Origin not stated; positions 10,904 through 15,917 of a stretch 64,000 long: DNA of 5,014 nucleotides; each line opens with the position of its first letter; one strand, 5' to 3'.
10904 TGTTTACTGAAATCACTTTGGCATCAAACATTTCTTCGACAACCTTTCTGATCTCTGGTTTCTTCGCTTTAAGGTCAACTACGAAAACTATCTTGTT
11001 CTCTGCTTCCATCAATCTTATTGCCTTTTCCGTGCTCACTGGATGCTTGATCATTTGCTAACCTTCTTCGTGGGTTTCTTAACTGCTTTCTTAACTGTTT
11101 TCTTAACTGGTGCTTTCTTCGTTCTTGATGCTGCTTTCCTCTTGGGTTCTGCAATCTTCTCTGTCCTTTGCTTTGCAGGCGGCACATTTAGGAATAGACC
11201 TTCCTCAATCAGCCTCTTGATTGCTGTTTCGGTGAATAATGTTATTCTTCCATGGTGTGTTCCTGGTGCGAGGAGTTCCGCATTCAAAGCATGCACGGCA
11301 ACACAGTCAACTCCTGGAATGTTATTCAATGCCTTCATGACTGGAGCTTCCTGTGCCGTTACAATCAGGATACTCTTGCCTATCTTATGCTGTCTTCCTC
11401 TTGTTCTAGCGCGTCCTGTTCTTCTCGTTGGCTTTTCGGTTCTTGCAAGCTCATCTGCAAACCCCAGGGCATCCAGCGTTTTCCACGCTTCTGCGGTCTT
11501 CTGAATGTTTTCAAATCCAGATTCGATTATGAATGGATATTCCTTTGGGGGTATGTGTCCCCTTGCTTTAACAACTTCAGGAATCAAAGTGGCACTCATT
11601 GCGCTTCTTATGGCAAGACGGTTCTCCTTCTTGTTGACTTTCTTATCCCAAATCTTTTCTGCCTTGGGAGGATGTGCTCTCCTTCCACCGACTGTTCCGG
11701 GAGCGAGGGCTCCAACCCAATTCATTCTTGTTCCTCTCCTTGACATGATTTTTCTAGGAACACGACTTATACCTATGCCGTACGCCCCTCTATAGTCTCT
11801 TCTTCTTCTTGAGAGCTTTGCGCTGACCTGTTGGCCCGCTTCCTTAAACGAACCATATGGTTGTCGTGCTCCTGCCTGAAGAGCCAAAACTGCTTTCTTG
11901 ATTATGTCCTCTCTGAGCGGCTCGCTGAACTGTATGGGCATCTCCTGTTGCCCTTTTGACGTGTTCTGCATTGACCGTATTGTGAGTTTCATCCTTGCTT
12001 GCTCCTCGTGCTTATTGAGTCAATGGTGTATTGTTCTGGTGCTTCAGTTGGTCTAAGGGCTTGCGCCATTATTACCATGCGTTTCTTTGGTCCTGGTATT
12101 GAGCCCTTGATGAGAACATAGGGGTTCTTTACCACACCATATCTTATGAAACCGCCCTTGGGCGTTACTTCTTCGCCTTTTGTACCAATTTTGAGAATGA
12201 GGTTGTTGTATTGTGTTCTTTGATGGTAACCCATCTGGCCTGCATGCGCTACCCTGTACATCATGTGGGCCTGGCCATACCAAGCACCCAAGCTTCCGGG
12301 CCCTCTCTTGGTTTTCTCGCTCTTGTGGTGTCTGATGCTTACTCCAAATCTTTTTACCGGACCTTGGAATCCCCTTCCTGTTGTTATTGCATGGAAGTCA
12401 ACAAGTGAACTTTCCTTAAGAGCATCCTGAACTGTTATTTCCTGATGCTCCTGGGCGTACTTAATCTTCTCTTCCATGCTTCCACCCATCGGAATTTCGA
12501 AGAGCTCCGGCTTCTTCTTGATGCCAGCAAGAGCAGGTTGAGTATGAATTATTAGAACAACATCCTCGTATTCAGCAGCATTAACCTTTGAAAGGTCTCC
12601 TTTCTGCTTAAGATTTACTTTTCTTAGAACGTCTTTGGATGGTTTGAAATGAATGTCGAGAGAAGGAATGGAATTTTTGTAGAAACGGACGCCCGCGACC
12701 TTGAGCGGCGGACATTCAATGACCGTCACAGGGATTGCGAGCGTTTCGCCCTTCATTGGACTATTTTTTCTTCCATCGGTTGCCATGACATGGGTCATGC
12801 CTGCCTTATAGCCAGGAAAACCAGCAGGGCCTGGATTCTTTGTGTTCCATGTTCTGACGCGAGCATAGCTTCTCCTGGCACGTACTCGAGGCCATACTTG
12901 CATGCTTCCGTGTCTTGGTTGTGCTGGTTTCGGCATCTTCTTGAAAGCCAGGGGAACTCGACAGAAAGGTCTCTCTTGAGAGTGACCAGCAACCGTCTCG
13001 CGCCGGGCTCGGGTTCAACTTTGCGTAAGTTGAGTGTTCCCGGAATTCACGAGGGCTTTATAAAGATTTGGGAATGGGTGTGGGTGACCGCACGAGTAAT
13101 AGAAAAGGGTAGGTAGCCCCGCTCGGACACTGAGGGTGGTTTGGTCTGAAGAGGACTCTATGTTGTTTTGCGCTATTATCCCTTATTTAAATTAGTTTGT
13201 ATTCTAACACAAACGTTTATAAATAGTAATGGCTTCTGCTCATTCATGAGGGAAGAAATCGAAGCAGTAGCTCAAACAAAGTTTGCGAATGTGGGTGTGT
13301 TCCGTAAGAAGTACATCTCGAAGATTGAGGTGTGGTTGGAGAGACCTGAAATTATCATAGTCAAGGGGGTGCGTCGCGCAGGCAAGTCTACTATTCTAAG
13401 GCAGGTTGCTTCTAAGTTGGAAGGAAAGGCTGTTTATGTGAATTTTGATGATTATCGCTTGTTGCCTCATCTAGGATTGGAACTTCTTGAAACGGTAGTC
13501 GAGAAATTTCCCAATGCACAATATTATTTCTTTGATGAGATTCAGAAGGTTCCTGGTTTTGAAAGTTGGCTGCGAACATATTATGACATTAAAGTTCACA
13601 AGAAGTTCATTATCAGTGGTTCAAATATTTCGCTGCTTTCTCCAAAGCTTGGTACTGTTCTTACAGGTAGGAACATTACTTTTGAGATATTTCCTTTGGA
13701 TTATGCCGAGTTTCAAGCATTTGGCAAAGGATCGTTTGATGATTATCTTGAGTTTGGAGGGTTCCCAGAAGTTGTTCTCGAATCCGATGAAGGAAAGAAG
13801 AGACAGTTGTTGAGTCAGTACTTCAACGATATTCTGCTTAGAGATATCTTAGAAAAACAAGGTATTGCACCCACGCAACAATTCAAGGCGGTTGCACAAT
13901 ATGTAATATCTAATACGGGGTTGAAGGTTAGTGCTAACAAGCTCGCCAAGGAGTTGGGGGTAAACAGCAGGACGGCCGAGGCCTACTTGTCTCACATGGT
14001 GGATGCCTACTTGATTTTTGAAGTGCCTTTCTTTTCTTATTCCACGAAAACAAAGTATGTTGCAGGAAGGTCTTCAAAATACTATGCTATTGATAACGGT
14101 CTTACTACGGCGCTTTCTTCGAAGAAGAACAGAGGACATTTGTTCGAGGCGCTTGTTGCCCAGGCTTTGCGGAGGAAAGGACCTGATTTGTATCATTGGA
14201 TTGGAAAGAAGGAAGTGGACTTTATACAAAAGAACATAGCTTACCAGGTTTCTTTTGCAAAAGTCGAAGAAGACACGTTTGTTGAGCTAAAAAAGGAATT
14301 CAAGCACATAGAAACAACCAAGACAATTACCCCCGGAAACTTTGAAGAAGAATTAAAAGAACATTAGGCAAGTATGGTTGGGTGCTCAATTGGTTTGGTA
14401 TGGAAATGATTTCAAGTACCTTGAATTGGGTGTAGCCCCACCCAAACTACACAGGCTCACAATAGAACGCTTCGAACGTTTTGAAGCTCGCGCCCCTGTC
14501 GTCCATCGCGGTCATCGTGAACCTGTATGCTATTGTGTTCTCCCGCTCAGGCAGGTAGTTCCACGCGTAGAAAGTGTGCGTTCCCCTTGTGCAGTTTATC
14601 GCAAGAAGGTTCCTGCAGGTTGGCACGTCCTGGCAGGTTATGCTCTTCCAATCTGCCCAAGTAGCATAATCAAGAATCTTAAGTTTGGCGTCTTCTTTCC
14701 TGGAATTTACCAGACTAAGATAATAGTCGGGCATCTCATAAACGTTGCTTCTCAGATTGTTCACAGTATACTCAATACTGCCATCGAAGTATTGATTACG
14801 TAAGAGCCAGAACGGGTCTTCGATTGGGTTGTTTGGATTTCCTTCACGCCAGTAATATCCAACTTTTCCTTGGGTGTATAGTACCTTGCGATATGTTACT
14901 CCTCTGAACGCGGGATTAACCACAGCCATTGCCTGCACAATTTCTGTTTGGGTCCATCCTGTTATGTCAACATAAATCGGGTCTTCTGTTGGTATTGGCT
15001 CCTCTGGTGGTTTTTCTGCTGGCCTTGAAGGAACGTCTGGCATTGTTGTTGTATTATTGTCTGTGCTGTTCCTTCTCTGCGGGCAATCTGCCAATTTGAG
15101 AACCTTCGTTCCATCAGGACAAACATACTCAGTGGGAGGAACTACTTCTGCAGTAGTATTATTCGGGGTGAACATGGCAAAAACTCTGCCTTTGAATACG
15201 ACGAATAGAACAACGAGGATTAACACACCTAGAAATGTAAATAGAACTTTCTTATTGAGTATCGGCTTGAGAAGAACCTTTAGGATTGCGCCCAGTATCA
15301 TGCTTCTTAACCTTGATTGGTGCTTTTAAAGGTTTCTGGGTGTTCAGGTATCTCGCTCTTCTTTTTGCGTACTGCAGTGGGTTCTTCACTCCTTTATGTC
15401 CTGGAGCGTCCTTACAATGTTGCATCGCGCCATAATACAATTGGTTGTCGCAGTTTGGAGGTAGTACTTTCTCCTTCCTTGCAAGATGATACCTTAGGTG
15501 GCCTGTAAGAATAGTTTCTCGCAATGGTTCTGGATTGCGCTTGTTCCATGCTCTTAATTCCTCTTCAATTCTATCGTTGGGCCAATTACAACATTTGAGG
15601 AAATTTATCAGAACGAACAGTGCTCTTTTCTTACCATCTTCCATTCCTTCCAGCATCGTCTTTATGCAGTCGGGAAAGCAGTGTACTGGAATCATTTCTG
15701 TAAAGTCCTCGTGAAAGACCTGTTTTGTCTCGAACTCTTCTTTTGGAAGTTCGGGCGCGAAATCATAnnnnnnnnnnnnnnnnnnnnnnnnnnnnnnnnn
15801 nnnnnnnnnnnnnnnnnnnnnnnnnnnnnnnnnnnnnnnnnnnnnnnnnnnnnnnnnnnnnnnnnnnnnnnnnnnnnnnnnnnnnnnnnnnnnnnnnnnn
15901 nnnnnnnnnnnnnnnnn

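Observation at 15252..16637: Single-polypeptide primase: PriS catalytic core fused to a PriL C-terminal Fe-S-type domain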

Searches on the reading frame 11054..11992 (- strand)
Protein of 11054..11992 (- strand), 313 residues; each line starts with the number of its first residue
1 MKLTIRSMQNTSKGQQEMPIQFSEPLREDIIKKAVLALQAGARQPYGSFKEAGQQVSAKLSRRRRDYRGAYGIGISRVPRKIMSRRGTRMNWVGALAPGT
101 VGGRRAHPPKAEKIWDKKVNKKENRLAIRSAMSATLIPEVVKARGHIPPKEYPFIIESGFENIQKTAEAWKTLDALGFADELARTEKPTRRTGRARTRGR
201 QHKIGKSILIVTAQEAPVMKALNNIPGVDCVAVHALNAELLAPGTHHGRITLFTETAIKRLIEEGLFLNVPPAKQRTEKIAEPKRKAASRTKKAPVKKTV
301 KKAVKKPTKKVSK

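Call 23: search_protein_families(library=pfam, proteins=[window:11054-11992:-], max_evalue=0.001)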
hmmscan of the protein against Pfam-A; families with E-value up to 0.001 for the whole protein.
window:11054-11992:- (313 aa): 1 family
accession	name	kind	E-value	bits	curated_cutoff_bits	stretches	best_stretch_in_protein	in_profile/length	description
PF00573.27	Ribosomal_L4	-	7.1e-36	124.1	25.8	1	21-263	7-189/190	Ribosomal protein L4/L1 family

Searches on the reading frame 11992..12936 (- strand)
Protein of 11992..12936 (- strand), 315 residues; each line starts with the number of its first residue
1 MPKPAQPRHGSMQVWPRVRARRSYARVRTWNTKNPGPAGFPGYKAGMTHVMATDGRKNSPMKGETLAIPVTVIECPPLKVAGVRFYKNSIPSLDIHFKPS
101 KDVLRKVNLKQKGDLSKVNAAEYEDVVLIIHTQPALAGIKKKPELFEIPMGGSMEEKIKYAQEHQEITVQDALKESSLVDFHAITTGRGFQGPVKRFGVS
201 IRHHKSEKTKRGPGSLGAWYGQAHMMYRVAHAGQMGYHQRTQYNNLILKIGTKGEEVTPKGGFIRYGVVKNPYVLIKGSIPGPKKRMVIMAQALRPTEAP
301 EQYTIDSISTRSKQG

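Call 23: search_protein_families(library=pfam, proteins=[window:11992-12936:-], max_evalue=0.001)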
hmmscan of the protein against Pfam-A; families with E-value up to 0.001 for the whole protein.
window:11992-12936:- (315 aa): 1 family
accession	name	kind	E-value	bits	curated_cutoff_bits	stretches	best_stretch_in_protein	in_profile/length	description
PF00297.29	Ribosomal_L3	-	5.3e-62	210.4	22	2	111-315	147-369/369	Ribosomal protein L3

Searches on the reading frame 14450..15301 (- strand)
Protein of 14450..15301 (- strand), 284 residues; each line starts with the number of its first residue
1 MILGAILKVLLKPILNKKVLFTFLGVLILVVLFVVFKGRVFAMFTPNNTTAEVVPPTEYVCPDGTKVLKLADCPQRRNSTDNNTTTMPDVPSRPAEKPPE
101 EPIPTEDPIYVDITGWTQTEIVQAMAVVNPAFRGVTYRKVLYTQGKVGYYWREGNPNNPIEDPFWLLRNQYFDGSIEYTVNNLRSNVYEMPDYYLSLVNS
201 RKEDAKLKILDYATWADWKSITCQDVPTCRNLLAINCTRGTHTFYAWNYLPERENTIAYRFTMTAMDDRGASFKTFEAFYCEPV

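Call 23: search_protein_families(library=pfam, proteins=[window:14450-15301:-], max_evalue=0.001)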
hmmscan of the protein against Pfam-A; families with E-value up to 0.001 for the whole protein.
window:14450-15301:- (284 aa): 0 families

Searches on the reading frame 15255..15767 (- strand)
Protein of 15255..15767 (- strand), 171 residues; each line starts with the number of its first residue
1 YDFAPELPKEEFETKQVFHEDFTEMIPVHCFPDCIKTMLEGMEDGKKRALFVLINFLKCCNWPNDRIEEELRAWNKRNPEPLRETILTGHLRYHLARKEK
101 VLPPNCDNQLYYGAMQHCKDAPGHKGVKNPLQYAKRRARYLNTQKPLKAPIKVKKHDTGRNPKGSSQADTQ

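Call 3: search_protein_families(library=pfam, proteins=[window:15255-15767:-], max_evalue=1)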
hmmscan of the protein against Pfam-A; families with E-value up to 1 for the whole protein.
window:15255-15767:- (171 aa): 1 family
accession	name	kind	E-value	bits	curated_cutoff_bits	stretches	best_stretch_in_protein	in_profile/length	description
PF04104.19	DNA_primase_lrg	-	0.0063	16.3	22.4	1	13-106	91-188/266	Eukaryotic and archaeal DNA primase, large subunit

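Call 4: search_protein_families(library=ncbifam, proteins=[window:15255-15767:-], max_evalue=1)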
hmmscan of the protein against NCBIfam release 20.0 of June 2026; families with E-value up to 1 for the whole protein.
window:15255-15767:- (171 aa): 2 families
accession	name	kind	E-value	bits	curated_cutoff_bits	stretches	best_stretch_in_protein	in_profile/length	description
NF002589.0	PRK02249.1-3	equivalog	1.6e-05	24.6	339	1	10-138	219-342/348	DNA primase regulatory subunit PriL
NF003051.0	PRK03968.1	equivalog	2.3e-05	23.7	431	2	10-53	226-271/406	DNA primase large subunit PriL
